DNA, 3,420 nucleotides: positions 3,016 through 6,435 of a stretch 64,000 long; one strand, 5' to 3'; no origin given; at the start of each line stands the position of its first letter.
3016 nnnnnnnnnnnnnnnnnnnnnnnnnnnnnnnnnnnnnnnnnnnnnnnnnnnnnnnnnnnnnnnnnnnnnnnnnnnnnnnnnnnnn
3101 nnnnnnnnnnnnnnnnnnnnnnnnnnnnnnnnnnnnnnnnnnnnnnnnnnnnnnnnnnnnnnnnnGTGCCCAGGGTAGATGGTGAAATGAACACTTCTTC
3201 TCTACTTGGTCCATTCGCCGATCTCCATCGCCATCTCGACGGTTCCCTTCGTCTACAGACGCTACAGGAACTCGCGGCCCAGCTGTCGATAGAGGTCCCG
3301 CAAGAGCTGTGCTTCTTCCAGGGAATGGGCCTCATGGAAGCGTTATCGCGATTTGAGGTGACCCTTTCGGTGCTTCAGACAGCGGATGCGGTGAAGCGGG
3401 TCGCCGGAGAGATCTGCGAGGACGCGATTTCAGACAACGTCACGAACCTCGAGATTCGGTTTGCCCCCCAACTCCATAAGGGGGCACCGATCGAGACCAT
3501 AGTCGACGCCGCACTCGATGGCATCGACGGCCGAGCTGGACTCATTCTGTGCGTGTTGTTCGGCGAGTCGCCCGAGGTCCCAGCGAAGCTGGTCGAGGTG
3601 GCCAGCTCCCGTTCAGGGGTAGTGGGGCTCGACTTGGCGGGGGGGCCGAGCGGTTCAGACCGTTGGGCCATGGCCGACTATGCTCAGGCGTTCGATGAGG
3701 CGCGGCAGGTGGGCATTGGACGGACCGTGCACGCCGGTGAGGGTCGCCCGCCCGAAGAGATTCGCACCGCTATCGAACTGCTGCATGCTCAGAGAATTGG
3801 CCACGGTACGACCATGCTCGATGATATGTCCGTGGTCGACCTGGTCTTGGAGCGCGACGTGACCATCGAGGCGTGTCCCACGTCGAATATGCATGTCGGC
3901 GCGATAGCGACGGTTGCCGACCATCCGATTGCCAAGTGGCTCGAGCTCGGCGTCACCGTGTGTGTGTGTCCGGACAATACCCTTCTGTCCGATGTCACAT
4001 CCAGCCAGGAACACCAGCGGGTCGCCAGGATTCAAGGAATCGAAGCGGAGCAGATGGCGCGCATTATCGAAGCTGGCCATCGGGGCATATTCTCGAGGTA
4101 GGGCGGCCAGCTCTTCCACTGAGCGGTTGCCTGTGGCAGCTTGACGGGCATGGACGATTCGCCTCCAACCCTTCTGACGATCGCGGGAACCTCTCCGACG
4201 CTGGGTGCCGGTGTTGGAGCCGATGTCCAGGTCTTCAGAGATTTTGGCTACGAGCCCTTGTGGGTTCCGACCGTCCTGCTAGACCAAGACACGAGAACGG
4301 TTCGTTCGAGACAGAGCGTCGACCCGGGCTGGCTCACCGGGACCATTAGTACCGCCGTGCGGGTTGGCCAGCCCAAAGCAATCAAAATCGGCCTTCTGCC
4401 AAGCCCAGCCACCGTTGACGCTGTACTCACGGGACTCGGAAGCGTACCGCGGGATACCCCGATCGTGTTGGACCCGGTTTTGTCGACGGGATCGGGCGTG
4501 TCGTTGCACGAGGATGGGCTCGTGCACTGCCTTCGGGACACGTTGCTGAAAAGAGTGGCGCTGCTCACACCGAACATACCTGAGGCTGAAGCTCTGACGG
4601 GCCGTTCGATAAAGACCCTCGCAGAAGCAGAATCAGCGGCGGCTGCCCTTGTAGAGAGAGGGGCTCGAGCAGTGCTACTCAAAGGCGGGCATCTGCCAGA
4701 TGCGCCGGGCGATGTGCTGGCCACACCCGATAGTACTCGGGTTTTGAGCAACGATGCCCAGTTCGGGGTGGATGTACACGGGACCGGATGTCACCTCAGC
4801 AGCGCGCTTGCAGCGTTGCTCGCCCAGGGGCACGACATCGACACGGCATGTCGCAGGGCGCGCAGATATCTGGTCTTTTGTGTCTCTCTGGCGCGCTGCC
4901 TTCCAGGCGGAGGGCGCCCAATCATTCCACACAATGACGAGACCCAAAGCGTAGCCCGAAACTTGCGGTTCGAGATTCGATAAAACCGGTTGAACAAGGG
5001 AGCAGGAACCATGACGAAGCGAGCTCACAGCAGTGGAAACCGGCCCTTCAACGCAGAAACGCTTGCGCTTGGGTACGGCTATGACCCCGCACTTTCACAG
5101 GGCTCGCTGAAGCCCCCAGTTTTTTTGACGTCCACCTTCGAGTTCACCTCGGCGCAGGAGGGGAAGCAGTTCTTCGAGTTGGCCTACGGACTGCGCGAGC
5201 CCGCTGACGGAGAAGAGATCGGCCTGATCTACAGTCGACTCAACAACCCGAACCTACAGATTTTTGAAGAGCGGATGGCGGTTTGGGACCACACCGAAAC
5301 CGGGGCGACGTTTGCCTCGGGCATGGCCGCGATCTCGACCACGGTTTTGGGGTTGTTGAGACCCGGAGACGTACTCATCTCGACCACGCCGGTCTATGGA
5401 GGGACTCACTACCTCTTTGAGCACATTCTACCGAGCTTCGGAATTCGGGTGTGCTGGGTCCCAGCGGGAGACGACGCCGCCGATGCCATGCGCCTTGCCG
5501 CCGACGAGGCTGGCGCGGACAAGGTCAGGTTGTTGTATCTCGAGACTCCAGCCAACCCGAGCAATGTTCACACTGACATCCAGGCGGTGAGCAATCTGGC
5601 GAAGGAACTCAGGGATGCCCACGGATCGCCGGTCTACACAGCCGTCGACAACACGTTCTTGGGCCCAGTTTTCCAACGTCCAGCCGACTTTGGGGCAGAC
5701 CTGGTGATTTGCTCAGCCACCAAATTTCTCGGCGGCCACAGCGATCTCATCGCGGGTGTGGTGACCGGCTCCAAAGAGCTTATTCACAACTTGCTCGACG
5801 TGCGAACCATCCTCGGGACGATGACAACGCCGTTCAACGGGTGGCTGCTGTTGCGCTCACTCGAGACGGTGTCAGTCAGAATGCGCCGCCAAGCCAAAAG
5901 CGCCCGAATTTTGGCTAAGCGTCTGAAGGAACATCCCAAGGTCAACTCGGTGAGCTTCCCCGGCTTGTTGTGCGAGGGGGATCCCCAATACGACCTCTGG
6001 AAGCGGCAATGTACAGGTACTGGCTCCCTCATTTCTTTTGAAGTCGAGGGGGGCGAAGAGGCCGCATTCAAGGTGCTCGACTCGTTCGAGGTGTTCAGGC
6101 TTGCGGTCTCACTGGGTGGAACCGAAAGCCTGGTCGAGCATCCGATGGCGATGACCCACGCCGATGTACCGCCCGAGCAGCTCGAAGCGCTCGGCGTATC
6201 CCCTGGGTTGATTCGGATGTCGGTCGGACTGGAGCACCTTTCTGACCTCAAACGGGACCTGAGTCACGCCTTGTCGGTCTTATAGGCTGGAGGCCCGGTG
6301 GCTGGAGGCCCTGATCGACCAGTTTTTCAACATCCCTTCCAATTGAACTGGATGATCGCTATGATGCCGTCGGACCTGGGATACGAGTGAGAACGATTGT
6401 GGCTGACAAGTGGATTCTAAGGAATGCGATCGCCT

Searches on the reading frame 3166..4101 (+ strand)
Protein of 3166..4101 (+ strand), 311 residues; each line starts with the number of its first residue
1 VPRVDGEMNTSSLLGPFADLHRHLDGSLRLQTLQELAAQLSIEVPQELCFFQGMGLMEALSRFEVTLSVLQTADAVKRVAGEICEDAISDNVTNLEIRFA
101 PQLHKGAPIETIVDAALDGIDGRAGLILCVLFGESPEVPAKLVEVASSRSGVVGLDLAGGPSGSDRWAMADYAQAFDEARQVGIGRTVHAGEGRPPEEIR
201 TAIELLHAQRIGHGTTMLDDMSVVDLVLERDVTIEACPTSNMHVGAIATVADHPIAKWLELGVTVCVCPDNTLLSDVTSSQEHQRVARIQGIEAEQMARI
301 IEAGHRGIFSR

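Call 75: search_protein_families(library=pfam, proteins=[window:3166-4101:+], max_evalue=0.001)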
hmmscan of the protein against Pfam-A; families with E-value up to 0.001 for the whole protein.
window:3166-4101:+ (311 aa): 1 family
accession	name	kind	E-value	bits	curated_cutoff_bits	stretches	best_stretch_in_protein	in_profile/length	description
PF00962.28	A_deaminase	-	2.8e-57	194.7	27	1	16-307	1-312/330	Adenosine deaminase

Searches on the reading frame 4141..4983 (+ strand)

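Call 75: search_protein_families(library=pfam, proteins=[window:4141-4983:+], max_evalue=0.001)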
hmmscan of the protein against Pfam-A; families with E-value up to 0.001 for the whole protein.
window:4141-4983:+ (280 aa): 4 families
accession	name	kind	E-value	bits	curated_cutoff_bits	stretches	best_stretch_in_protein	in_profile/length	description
PF08543.17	Phos_pyr_kin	-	5.8e-54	183.5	27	1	20-247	3-231/246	Phosphomethylpyrimidine kinase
PF00294.29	PfkB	-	3.4e-08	33.6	25.8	1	134-241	179-283/302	pfkB family carbohydrate kinase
PF01256.23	Carb_kinase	-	7.5e-07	29.3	27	1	94-233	68-205/242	NAD(P)H-hydrate dehydratase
PF02110.20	HK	-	0.00034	20.5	27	1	77-232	51-203/247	Hydroxyethylthiazole kinase family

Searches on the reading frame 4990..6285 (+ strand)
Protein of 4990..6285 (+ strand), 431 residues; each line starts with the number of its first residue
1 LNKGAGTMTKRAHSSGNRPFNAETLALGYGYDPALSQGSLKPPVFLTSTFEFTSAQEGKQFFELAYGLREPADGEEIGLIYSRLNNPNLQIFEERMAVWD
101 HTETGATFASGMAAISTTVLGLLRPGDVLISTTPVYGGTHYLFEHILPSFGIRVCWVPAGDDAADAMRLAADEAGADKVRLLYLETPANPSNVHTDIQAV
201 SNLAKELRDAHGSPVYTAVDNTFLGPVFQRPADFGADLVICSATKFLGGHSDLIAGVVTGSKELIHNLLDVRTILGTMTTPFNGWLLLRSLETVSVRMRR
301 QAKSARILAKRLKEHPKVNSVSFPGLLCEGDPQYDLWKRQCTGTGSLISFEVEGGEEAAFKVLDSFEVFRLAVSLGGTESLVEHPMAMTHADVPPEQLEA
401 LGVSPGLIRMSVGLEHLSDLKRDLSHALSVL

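Call 75: search_protein_families(library=pfam, proteins=[window:4990-6285:+], max_evalue=0.001)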
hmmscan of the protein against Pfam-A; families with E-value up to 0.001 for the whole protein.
window:4990-6285:+ (431 aa): 2 families
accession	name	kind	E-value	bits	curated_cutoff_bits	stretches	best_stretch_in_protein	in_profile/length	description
PF01053.26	Cys_Met_Meta_PP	-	1e-111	373.6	27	1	24-428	2-380/381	Cys/Met metabolism PLP-dependent enzyme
PF06838.17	Met_gamma_lyase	-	8.5e-05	21.7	24.2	1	106-267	77-245/405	Methionine gamma-lyase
